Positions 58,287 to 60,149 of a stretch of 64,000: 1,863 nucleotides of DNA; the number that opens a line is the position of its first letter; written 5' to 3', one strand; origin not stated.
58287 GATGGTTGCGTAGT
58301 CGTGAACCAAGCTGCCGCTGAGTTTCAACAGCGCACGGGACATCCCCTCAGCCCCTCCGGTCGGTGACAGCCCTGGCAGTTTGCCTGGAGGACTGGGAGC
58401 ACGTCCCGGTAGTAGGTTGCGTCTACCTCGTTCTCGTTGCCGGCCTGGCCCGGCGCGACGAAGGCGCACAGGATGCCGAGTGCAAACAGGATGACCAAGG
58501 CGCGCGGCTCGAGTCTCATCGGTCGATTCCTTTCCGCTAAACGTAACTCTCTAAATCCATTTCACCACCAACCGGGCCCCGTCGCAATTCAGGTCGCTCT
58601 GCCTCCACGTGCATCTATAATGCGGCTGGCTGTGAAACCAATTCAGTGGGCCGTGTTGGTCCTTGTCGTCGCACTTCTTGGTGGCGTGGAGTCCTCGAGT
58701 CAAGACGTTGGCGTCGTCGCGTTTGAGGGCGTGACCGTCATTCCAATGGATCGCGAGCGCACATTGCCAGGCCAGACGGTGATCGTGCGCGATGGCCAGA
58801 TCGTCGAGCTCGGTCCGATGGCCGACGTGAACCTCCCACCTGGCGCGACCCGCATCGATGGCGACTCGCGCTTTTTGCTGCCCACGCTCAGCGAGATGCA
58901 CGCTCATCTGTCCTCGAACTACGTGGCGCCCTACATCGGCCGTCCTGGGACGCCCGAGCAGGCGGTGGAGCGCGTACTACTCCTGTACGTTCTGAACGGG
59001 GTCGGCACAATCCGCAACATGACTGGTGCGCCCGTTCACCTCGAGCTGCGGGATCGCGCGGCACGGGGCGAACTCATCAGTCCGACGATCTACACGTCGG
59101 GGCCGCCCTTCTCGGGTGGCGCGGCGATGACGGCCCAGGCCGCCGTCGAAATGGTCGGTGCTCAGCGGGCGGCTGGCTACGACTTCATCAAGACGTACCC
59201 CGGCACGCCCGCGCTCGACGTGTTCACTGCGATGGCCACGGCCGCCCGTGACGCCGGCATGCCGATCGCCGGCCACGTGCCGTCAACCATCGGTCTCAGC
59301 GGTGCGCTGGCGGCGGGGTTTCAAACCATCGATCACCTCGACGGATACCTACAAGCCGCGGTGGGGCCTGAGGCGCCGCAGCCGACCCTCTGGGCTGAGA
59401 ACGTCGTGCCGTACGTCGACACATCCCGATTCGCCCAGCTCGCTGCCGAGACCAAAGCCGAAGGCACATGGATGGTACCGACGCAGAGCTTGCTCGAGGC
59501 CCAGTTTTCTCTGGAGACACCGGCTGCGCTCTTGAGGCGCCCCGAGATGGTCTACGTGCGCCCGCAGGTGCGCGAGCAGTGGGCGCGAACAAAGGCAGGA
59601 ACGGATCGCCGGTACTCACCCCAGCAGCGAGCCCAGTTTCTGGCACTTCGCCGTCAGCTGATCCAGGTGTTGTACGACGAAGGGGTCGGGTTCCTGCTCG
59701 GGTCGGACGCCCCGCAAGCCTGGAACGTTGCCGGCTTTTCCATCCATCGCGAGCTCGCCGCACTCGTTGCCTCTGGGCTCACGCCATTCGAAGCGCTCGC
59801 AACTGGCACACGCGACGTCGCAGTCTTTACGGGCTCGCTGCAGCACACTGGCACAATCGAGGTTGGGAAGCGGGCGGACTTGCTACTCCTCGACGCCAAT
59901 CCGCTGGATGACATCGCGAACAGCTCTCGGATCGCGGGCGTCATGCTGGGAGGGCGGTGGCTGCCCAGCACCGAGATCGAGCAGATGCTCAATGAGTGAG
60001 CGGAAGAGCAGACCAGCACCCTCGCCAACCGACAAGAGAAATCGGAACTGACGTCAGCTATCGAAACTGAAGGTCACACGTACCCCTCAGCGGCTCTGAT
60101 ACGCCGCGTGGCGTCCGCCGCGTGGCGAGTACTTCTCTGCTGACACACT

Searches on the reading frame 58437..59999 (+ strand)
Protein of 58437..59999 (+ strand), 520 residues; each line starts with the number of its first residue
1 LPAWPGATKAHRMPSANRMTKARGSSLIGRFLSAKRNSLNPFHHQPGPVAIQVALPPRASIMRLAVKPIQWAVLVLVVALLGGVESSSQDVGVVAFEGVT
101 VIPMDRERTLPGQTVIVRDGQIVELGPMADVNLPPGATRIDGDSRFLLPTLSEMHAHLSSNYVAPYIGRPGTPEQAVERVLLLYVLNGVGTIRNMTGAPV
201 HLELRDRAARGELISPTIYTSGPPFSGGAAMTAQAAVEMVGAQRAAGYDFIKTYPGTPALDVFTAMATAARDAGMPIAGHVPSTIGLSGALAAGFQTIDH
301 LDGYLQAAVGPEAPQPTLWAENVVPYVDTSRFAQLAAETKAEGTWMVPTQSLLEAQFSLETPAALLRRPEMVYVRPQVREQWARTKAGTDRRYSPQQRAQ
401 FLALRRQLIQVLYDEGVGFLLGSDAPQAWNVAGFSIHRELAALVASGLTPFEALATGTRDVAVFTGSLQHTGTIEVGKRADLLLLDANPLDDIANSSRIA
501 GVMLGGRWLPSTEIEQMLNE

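Call 41: search_protein_families(library=pfam, proteins=[window:58437-59999:+], max_evalue=0.001)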
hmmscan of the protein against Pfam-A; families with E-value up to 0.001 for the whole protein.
window:58437-59999:+ (520 aa): 2 families
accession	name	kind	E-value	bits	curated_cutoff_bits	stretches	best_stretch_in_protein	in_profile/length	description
PF01979.26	Amidohydro_1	-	1.8e-16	60.8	25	1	146-508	1-344/345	Amidohydrolase family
PF07969.17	Amidohydro_3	-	2e-08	34.6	29.7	1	390-491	345-450/472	Amidohydrolase family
